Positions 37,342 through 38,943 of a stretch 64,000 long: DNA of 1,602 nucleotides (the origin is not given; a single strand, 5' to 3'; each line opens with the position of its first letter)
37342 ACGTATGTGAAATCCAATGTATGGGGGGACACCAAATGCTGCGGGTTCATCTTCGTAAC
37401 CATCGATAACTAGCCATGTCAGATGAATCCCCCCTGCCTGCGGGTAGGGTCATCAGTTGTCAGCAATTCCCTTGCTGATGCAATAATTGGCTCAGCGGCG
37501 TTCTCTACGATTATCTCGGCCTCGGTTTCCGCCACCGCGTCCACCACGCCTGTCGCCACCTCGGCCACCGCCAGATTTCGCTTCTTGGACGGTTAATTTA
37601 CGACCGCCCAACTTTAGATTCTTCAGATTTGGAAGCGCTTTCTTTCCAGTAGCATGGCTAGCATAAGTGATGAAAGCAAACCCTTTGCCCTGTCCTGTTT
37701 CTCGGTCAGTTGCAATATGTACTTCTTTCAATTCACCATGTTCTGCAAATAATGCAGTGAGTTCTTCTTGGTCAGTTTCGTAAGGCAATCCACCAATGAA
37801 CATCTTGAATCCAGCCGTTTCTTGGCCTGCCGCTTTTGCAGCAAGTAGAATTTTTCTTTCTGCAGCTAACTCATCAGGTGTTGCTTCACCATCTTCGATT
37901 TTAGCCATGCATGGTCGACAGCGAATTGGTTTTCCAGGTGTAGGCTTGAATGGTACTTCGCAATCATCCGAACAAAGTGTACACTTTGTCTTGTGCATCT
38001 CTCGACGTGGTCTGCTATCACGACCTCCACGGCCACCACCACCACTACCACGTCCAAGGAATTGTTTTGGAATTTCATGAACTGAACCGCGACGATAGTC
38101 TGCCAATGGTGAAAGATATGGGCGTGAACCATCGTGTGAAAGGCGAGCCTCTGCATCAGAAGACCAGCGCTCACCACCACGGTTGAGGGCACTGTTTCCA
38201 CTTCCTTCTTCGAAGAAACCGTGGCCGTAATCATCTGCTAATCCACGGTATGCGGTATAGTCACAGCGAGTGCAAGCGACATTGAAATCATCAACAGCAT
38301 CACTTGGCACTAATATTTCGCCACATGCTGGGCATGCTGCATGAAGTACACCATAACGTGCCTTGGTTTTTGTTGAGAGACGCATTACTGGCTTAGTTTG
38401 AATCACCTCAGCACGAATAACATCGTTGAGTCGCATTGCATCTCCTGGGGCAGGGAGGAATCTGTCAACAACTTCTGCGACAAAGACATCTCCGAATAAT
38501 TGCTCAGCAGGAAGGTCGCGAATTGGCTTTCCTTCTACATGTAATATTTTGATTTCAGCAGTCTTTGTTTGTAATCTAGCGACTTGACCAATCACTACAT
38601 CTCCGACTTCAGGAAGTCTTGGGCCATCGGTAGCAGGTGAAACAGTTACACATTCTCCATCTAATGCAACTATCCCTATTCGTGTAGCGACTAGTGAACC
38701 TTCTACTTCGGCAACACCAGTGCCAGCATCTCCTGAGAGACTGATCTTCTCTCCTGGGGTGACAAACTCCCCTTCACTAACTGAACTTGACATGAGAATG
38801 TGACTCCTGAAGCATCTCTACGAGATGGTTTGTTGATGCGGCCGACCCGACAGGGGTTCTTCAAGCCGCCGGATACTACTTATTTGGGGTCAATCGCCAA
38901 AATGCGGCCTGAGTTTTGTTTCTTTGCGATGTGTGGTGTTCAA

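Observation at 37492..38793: Exosome cap protein Csl4 fused to an extra zinc ribbon, an RRM domain and RGG boxes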

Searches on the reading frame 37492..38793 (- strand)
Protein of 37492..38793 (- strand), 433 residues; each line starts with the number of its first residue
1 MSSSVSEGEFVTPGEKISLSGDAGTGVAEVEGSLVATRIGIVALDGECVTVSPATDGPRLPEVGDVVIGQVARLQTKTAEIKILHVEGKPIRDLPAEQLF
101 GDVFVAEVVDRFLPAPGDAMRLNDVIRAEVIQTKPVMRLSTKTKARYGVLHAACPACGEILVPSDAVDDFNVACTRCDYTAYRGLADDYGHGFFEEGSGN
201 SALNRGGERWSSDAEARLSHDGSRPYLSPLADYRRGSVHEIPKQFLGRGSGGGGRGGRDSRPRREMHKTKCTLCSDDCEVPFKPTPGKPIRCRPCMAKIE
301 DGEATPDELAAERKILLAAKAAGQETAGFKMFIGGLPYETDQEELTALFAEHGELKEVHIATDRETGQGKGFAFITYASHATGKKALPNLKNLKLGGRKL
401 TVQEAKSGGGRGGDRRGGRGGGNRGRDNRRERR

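Call 3: search_protein_families(library=pfam, proteins=[window:37492-38793:-], max_evalue=0.01)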
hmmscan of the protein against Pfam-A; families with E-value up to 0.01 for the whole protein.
window:37492-38793:- (433 aa): 6 families
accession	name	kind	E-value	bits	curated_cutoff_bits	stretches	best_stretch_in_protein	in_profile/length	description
PF00076.28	RRM_1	-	3.7e-17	62.4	20.7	1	332-400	2-69/70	RNA recognition motif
PF23477.1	zf_Tbcl_2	-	1.5e-09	37.9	27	1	264-298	1-35/37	Probable treble clef zinc finger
PF10447.15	EXOSC1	-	0.0001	23.4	21.2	1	60-89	1-30/112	Exosome component EXOSC1/CSL4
PF16367.11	RRM_7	-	0.0013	19.1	27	1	330-381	3-60/94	RNA recognition motif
PF02150.21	Zn_ribbon_RPB9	-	0.0022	18.2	25.2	1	154-179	4-29/36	RNA polymerases M/15 Kd subunit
PF17713.6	DUF5558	-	0.0069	17.3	25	1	208-283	10-89/127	Family of unknown function (DUF5558)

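Call 4: search_protein_families(library=ncbifam, proteins=[window:37492-38793:-], max_evalue=0.01)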
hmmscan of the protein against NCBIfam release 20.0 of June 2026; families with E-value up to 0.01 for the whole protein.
window:37492-38793:- (433 aa): 12 families
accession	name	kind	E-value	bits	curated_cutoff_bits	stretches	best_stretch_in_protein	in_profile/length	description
NF034126.3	PRK09521.1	equivalog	4.9e-30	104.7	90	1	9-190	1-179/180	exosome complex RNA-binding protein Csl4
NF058537.1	Rbp_regulator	equivalog_domain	8.3e-19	67.7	100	1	331-406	2-77/79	RNA-binding regulator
TIGR01622.1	SF-CC1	subfamily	2e-13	50.2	231.65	1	325-405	216-296/500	splicing factor, CC1-like family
TIGR01642.1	U2AF_lg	subfamily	2.1e-13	49.6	310.3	1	329-408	297-376/510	U2 snRNP auxilliary factor, large subunit, splicing factor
TIGR04272.1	cxxc_cxxc_Mbark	domain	1.8e-10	40.4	36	1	264-298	1-35/37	CxxC-x17-CxxC domain-containing protein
TIGR01661.1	ELAV_HUD_SF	subfamily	3.1e-10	40.1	279.1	1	316-403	257-343/351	ELAV/HuD family splicing factor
TIGR01628.1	PABP-1234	subfamily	1.4e-07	31.1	497.1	1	330-408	180-261/595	polyadenylate binding protein, human types 1, 2, 3, 4 family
TIGR01648.1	hnRNP-R-Q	subfamily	9.4e-07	28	317.85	1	324-401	54-131/577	hnRNP-R, Q splicing factor family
TIGR01659.1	sex-lethal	subfamily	2.2e-06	27.6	486.2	1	324-410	103-189/346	sex-lethal family splicing factor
NF003181.1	PRK04163.1-1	equivalog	1.2e-05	24.6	200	1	9-81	3-76/221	exosome complex RNA-binding protein Rrp4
TIGR01645.1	half-pint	subfamily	0.00091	18.1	443.95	1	333-403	110-179/607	poly-U binding splicing factor, half-pint family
NF041070.1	carrier_LysW_Arch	domain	0.0056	16.7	75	0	152-177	3-29/57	alpha-aminoadipate/glutamate carrier protein LysW/ArgW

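Call 5: find_homologous_proteins(query=window:37492-38793:-, max_evalue=0.001)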
Query window:37492-38793:- (433 aa): 445 proteins with E <= 0.001 among 8000 candidates; the best 120 are listed.
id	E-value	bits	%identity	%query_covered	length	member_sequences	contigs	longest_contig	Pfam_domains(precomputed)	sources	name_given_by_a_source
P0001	6.3e-290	979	100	100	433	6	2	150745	PF00076.29,PF23477.2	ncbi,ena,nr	ncbi:MAG: exosome complex RNA-binding protein Csl4 [Euryarchaeota archaeon]|nr:exosome complex RNA-b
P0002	3.7e-229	779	79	94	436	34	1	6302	PF00076.29,PF23477.2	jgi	jgi:CxxC-x17-CxxC domain-containing protein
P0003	1.5e-227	774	81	94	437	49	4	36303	PF00076.29,PF23477.2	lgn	-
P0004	6.6e-227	771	82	94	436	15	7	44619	PF00076.29,PF23477.2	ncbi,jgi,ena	jgi:CxxC-x17-CxxC domain-containing protein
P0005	2.8e-220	750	77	94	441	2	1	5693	PF00076.29,PF23477.2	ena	-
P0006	2.4e-216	737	73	99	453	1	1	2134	PF00076.29,PF23477.2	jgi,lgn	jgi:CxxC-x17-CxxC domain-containing protein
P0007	4.6e-214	729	75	94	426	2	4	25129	PF00076.29,PF23477.2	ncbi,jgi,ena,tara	tara:strand:- start:2596 stop:3876 length:1281 start_codon:yes stop_codon:yes gene_type:complete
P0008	4.8e-213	726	76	94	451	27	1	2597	PF00076.29,PF23477.2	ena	-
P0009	1.0e-211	721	75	94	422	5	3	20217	PF00076.29,PF23477.2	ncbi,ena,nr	ncbi:MAG: hypothetical protein CMA77_01485 [Euryarchaeota archaeon]|nr:hypothetical protein [Euryarc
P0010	3.6e-206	703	73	94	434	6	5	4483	PF00076.29,PF23477.2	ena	-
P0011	5.7e-197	673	82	77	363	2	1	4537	PF00076.29,PF23477.2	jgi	jgi:CxxC-x17-CxxC domain-containing protein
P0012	4.8e-194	663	70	93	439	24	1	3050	PF00076.29,PF23477.2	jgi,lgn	jgi:CxxC-x17-CxxC domain-containing protein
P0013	3.4e-191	654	67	94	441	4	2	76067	PF00076.29,PF23477.2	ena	-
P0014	1.0e-190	652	82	75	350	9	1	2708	PF00076.29,PF23477.2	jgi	-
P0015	3.4e-190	650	69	93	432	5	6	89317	PF00076.29,PF23477.2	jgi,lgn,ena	jgi:CxxC-x17-CxxC domain-containing protein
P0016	7.0e-153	528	58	94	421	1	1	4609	PF00076.29,PF23477.2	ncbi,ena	-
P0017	7.8e-147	508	55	94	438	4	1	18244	PF00076.29,PF23477.2,PF16367.12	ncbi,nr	ncbi:MAG: hypothetical protein VX627_05745 [Candidatus Thermoplasmatota archaeon]|nr:hypothetical pr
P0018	1.7e-146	507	53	95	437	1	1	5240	PF00076.29,PF23477.2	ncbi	-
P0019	2.6e-144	499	52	94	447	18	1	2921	PF00076.29,PF23477.2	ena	-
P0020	5.5e-144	498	53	94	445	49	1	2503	PF00076.29,PF23477.2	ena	-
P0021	7.7e-144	498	53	94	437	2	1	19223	PF00076.29,PF23477.2,PF16367.12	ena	-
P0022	9.9e-144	497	53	94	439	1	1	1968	PF00076.29,PF23477.2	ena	-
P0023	1.9e-142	493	52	94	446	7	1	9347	PF00076.29,PF23477.2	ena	-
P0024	6.7e-142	491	53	94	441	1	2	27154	PF00076.29,PF23477.2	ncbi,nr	ncbi:MAG: hypothetical protein VX320_00130 [Candidatus Thermoplasmatota archaeon]|nr:hypothetical pr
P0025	1.2e-141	491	51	97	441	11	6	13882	PF00076.29,PF23477.2,PF16367.12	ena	-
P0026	1.5e-141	490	52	94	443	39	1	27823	PF00076.29,PF23477.2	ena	-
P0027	3.6e-140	486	52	94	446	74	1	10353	PF00076.29,PF23477.2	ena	-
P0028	5.1e-140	485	52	94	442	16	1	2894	PF00076.29,PF23477.2,PF16367.12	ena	-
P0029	9.1e-139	481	51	94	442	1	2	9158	PF00076.29,PF23477.2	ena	-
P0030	1.1e-138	481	51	94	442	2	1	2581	PF00076.29,PF23477.2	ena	-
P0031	2.3e-138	480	51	94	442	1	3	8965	PF00076.29,PF23477.2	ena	-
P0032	2.4e-138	480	52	93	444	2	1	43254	PF00076.29,PF23477.2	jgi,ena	-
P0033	2.7e-138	480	53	97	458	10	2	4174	PF00076.29,PF23477.2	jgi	jgi:CxxC-x17-CxxC domain-containing protein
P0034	1.8e-137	477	51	94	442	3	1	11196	PF00076.29,PF23477.2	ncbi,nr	ncbi:MAG: hypothetical protein MKZ56_03165 [Candidatus Thalassarchaeum sp.]|nr:hypothetical protein 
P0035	2.1e-137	477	52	95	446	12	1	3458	PF00076.29,PF23477.2,PF16367.12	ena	-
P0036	2.2e-137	477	52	94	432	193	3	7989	PF00076.29,PF23477.2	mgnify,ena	mgnify:FL=1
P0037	2.2e-137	476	50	97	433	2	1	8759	PF00076.29,PF23477.2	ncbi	-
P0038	1.1e-135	471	53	96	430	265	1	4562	PF00076.29,PF23477.2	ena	-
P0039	1.7e-135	470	52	94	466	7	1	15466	PF00076.29,PF23477.2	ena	-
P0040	1.8e-132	460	50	94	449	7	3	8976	PF00076.29,PF23477.2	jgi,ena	jgi:CxxC-x17-CxxC domain-containing protein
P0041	4.3e-132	459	50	93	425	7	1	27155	PF00076.29,PF23477.2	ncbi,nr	ncbi:MAG: hypothetical protein CMB31_03470 [Euryarchaeota archaeon]|nr:hypothetical protein [Euryarc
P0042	2.2e-131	457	49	97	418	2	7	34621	PF00076.29,PF23477.2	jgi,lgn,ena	jgi:CxxC-x17-CxxC domain-containing protein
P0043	5.3e-131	455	51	94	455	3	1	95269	PF00076.29,PF23477.2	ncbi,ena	-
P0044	8.8e-131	455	49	94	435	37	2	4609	PF00076.29,PF23477.2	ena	-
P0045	1.3e-130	454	51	98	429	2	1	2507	PF00076.29,PF23477.2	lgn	-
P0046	1.3e-130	454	50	98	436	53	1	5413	PF00076.29,PF23477.2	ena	-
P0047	1.6e-130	454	50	94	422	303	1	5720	PF00076.29,PF23477.2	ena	-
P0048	1.7e-130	454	50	92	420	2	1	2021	PF00076.29,PF23477.2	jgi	-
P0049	2.0e-130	454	48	100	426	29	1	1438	PF00076.29,PF23477.2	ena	-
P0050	6.3e-130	452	49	94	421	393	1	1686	PF00076.29,PF23477.2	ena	-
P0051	6.7e-130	452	49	94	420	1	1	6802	PF00076.29,PF23477.2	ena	-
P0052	6.8e-130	452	49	92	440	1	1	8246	PF00076.29,PF23477.2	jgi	-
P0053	6.8e-130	452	49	92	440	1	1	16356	PF00076.29,PF23477.2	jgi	-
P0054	7.6e-130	452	50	93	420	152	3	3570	PF00076.29,PF23477.2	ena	-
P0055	8.0e-130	452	49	95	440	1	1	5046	PF00076.29,PF23477.2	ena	-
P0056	8.3e-130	452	50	95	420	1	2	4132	PF00076.29,PF23477.2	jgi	-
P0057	8.5e-130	451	49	94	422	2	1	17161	PF00076.29,PF23477.2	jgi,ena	jgi:CxxC-x17-CxxC domain-containing protein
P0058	9.2e-130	451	49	95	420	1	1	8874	PF00076.29,PF23477.2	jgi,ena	-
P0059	9.4e-130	451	49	95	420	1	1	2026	PF00076.29,PF23477.2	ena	-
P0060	9.9e-130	451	49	92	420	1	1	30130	PF00076.29,PF24042.2,PF23477.2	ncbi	-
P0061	1.1e-129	451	49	92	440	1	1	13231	PF00076.29,PF23477.2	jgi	-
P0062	1.1e-129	451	49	92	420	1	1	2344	PF00076.29,PF24042.2,PF23477.2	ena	-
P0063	1.7e-129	451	49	92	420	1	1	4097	PF00076.29,PF24042.2,PF23477.2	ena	-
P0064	1.9e-129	450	49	92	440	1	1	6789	PF00076.29,PF23477.2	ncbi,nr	ncbi:MAG: hypothetical protein CMA88_02440 [Euryarchaeota archaeon]|nr:hypothetical protein [Euryarc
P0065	1.9e-129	450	50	93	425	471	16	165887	PF00076.29,PF23477.2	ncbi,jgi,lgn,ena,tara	tara:strand:+ start:12436 stop:13713 length:1278 start_codon:yes stop_codon:yes gene_type:complete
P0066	2.4e-129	450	48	98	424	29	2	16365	PF00076.29,PF23477.2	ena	-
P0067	2.5e-129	450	48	96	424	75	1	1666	PF00076.29,PF23477.2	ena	-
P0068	2.6e-129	450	49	92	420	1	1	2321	PF00076.29,PF23477.2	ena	-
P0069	2.8e-129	450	49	92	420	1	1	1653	PF00076.29,PF23477.2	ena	-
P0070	4.2e-129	449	51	92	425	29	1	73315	PF00076.29,PF23477.2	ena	-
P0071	4.3e-129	449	49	92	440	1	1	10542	PF00076.29,PF23477.2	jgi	-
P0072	4.3e-129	449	49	93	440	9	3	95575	PF00076.29,PF23477.2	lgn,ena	-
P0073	6.0e-129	449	50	95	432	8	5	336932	PF00076.29,PF23477.2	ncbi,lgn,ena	-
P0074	8.8e-129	448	50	94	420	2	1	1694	PF00076.29,PF23477.2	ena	-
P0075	8.9e-129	448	49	93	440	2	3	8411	PF00076.29,PF23477.2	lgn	-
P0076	9.5e-129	448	49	93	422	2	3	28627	PF00076.29,PF23477.2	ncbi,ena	ncbi:MAG: CxxC-x17-CxxC domain-containing protein [Candidatus Thalassarchaeum sp.]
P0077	1.2e-128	448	49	94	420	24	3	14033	PF00076.29,PF23477.2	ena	-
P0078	1.3e-128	448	49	92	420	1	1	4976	PF00076.29,PF23477.2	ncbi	-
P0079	1.5e-128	447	49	94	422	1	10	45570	PF00076.29,PF23477.2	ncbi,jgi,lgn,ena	ncbi:MAG: CxxC-x17-CxxC domain-containing protein [Candidatus Poseidoniia archaeon]|jgi:CxxC-x17-Cxx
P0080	1.5e-128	447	49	92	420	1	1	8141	PF00076.29,PF23477.2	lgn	-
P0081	1.8e-128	447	49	94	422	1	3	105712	PF00076.29,PF23477.2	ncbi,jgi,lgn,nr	ncbi:MAG: hypothetical protein CXT65_00785 [Methanobacteriota archaeon]|nr:MAG: hypothetical protein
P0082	1.9e-128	447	49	92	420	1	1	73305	PF00076.29,PF23477.2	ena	-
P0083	2.3e-128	447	49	95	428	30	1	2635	PF00076.29,PF23477.2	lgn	-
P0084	2.7e-128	447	49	95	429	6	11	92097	PF00076.29,PF23477.2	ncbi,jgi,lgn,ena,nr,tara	ncbi:MAG: exosome complex RNA-binding protein Csl4 [Candidatus Poseidoniales archaeon]|jgi:cold-indu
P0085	2.7e-128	447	49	92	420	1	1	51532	PF00076.29,PF23477.2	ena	-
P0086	2.7e-128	447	49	93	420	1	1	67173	PF00076.29,PF23477.2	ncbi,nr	ncbi:MAG: hypothetical protein CMA47_04795 [Euryarchaeota archaeon]|nr:hypothetical protein [Euryarc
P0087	3.1e-128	446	50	94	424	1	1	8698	PF00076.29,PF23477.2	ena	-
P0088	3.1e-128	446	48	94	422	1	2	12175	PF00076.29,PF23477.2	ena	-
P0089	3.4e-128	446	48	99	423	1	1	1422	PF00076.29,PF23477.2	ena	-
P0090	3.4e-128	446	48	99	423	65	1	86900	PF00076.29,PF23477.2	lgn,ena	-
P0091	3.6e-128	446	48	94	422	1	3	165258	PF00076.29,PF23477.2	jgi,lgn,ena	-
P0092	4.1e-128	446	48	94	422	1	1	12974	PF00076.29,PF23477.2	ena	-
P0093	4.6e-128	446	48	94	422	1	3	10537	PF00076.29,PF23477.2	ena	-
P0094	4.6e-128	446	48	94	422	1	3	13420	PF00076.29,PF23477.2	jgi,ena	jgi:CxxC-x17-CxxC domain-containing protein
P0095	4.8e-128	446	48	94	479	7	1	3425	PF00076.29,PF23477.2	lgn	-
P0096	4.9e-128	446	48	94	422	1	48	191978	PF00076.29,PF23477.2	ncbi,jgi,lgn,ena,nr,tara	ncbi:MAG: hypothetical protein OSB22_03010 [Candidatus Poseidoniales archaeon]|jgi:CxxC-x17-CxxC dom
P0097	4.9e-128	446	48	94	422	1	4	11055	PF00076.29,PF23477.2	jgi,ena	-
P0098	5.6e-128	446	48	94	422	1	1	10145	PF00076.29,PF23477.2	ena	-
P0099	6.3e-128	445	50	93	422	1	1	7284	PF00076.29,PF23477.2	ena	-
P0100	6.7e-128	445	50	93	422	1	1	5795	PF00076.29,PF23477.2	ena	-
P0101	7.0e-128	445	48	99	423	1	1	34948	PF00076.29,PF23477.2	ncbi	-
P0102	7.2e-128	445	50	96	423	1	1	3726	PF00076.29,PF23477.2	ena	-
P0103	7.3e-128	445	48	99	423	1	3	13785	PF00076.29,PF23477.2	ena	-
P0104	8.0e-128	445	48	94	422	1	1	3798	PF00076.29,PF23477.2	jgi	-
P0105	8.0e-128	445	50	94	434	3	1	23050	PF00076.29,PF23477.2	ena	-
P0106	9.5e-128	445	49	93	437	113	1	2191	PF00076.29,PF23477.2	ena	-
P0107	1.0e-127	445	48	99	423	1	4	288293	PF00076.29,PF23477.2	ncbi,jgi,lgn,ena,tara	tara:strand:+ start:1862 stop:3133 length:1272 start_codon:yes stop_codon:yes gene_type:complete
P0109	3.4e-127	443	50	96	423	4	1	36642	PF00076.29,PF23477.2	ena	-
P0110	3.6e-127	443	48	94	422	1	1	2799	PF00076.29,PF23477.2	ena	-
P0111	5.4e-127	442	51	93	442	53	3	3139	PF00076.29,PF23477.2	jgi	jgi:CxxC-x17-CxxC domain-containing protein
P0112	6.3e-127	442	49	96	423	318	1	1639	PF00076.29,PF23477.2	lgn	-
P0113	8.4e-127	442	48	92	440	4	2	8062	PF00076.29,PF23477.2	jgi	-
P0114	1.8e-126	441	50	92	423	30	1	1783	PF00076.29,PF23477.2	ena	-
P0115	3.7e-126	440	49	95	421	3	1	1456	PF00076.29,PF23477.2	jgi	jgi:cold-inducible RNA-binding protein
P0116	7.0e-126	439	48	98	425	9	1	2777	PF00076.29,PF23477.2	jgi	-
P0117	8.1e-126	438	48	93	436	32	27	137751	PF00076.29,PF23477.2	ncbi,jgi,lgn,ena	jgi:CxxC-x17-CxxC domain-containing protein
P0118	8.4e-126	438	49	93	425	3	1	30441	PF00076.29,PF23477.2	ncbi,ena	-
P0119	8.6e-126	438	48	94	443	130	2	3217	PF00076.29,PF23477.2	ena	-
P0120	9.0e-126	438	48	96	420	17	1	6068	PF00076.29,PF23477.2,PF16367.12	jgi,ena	-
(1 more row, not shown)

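Call 6: find_encoding_contigs(protein=window:37492-38793:-, flank=10000, max_places=6)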
Protein window:37492-38793:- (433 aa): 1 contig read that carries it; 1 place shown.
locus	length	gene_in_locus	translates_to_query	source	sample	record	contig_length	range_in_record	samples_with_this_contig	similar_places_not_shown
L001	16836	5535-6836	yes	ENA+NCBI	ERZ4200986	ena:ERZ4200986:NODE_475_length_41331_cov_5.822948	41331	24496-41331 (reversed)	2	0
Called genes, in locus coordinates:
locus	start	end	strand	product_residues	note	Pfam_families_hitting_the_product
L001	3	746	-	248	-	?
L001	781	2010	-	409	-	PF02646:RmuC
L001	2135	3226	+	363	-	PF01118:Semialdhyde_dh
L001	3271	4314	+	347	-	-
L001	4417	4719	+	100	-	-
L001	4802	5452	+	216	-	PF05175:MTS (weak), PF06325:PrmA, PF03602:Cons_hypoth95 (weak)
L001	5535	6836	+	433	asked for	PF23477:zf_Tbcl_2, PF00076:RRM_1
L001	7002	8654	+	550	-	PF04055:Radical_SAM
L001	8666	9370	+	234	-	PF03167:UDG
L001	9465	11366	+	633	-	PF00501:AMP-binding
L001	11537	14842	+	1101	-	PF02310:B12-binding, PF03308:MeaB, PF02492:cobW, PF01642:MM_CoA_mutase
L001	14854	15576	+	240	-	PF03575:Peptidase_S51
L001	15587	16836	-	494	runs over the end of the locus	-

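Call 21: find_related_loci(query=A1, collection=genome_contigs, flank=10000)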
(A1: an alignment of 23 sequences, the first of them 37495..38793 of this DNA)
Query A1 (433 aa) in genome_contigs; peptide patterns used: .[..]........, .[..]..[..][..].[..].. (x = any residue, [..] = any of these).
232 stretches matched a pattern; 202 encode a relative of the query (tblastn E <= 1e-3); the best 80 are kept; 80 distinct loci.
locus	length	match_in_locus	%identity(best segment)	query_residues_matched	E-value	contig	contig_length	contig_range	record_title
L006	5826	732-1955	80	1-407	0e+0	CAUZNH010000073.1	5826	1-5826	MAG: Candidatus Thalassarchaeaceae archaeon isolate CB9_323.24 genome assembly, contig: Ga0302132_10008095, whole genome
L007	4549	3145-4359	81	1-407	0e+0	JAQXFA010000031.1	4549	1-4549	MAG: Candidatus Thalassarchaeaceae archaeon isolate cluster2-bin.16 k141_1617842, whole genome shotgun sequence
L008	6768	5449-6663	81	1-407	0e+0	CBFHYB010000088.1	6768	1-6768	MAG: Candidatus Thalassarchaeaceae archaeon isolate AGTU_5_bin_47_strict genome assembly, contig: AGTU_5_bin_47_strict_c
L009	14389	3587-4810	81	1-407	0e+0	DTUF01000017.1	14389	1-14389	MAG TPA_asm: Candidatus Poseidoniales archaeon isolate UWMA-0098 NODE_2169_length_14389_cov_13.501186, whole genome shot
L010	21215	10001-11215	80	1-407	0e+0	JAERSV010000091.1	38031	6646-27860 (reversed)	MAG: Methanobacteriota archaeon isolate BH15 c_000000010423, whole genome shotgun sequence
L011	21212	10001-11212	80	1-406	0e+0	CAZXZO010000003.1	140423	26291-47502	MAG TPA_asm: uncultured Candidatus Poseidoniales archaeon isolate binchicken_co46_552 genome assembly, contig: NODE_143_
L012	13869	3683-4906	79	1-407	0e+0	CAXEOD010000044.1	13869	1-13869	MAG TPA_asm: uncultured Candidatus Poseidoniales archaeon isolate ERR599008_concoct_30 genome assembly, contig: ERZ83813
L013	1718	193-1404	77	1-406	0e+0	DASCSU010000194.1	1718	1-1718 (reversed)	MAG TPA_asm: Candidatus Thalassarchaeaceae archaeon isolate Ts_MAG_36 NODE_194_length_1718_cov_1.402803, whole genome sh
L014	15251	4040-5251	76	1-406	0e+0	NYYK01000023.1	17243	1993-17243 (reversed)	MAG: Methanobacteriota archaeon isolate ARS80 35457, whole genome shotgun sequence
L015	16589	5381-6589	74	1-406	0e+0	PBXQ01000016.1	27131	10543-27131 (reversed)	MAG: Thermoplasmata archaeon isolate RS476 4111, whole genome shotgun sequence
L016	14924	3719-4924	75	1-406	0e+0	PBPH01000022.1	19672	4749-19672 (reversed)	MAG: Methanobacteriota archaeon isolate RS368 TaraRedSea_contig_92873, whole genome shotgun sequence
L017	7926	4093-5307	70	3-406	0e+0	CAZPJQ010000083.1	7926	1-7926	MAG TPA_asm: uncultured Candidatus Poseidoniales archaeon isolate SRP092902_co1_78 genome assembly, contig: NODE_17193_l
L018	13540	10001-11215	70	3-406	0e+0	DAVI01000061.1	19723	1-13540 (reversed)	MAG TPA_asm: Euryarchaeota archaeon UBA59 UBA59_contig_66462, whole genome shotgun sequence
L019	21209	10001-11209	67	1-407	2e-174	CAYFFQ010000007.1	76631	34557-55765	MAG TPA_asm: uncultured Candidatus Poseidoniales archaeon isolate ERP019367_co1_102 genome assembly, contig: NODE_414_le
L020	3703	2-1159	69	23-406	5e-177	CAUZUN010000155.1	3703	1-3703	MAG: Candidatus Thalassarchaeaceae archaeon isolate CB9_331.93 genome assembly, contig: Ga0302133_10020641, whole genome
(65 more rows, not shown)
